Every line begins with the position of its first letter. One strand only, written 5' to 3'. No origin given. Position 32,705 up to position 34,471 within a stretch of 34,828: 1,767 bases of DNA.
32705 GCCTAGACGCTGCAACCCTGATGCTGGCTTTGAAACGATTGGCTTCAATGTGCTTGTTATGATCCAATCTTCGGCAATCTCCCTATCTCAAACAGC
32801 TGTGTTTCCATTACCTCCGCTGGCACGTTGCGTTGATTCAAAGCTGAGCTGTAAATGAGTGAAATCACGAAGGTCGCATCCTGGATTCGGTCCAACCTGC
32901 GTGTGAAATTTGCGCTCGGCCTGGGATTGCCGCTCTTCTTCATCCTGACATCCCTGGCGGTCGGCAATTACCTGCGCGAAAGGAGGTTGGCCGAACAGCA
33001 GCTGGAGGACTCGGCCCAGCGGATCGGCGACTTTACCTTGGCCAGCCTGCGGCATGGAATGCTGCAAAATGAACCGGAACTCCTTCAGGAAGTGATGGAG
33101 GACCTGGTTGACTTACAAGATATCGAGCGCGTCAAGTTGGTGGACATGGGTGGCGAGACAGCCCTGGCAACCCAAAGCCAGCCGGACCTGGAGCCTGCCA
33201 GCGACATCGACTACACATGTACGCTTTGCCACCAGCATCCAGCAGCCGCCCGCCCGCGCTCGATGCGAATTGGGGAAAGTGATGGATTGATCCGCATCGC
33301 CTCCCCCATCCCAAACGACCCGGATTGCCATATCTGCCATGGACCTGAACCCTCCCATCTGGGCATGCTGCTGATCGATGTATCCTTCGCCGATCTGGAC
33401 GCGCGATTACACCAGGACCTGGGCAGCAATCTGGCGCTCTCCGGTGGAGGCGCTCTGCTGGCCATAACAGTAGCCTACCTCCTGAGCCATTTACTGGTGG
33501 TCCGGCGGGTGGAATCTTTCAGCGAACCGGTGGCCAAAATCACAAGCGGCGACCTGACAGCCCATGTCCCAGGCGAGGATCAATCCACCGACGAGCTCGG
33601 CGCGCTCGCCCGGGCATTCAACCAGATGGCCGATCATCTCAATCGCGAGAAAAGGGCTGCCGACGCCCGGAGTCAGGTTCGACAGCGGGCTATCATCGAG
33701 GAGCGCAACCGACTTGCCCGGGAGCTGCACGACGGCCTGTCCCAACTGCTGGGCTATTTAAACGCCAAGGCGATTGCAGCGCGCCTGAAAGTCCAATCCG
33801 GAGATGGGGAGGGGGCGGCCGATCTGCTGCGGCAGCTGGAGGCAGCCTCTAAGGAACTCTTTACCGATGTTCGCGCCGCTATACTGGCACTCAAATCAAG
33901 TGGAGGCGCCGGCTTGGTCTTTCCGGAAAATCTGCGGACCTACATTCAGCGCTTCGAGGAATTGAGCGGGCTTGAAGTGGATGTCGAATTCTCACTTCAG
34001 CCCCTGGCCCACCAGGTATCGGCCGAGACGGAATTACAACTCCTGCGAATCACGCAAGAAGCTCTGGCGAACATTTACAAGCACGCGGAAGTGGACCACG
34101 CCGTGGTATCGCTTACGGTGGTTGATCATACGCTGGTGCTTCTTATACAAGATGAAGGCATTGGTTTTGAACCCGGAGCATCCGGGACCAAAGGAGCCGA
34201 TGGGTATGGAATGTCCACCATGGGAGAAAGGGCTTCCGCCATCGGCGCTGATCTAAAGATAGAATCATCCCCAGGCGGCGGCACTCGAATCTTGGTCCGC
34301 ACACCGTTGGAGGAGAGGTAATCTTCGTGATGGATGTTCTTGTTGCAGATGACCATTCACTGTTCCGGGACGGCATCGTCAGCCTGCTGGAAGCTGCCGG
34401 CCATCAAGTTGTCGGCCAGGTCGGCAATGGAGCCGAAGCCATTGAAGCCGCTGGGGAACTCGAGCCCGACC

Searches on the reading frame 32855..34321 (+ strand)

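Call 84: search_protein_families(library=pfam, proteins=[window:32855-34321:+], max_evalue=0.001)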
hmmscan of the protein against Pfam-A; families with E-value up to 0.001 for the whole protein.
window:32855-34321:+ (488 aa): 3 families
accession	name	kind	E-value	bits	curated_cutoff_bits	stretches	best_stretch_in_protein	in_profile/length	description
PF07730.19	HisKA_3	-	7.3e-12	46.1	24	1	283-349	1-66/68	Histidine kinase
PF00672.30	HAMP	-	2.5e-11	44.2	25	1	215-263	6-52/53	HAMP domain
PF02518.31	HATPase_c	-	1.9e-10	41.6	26.4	1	393-486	3-110/111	Histidine kinase-, DNA gyrase B-, and HSP90-like ATPase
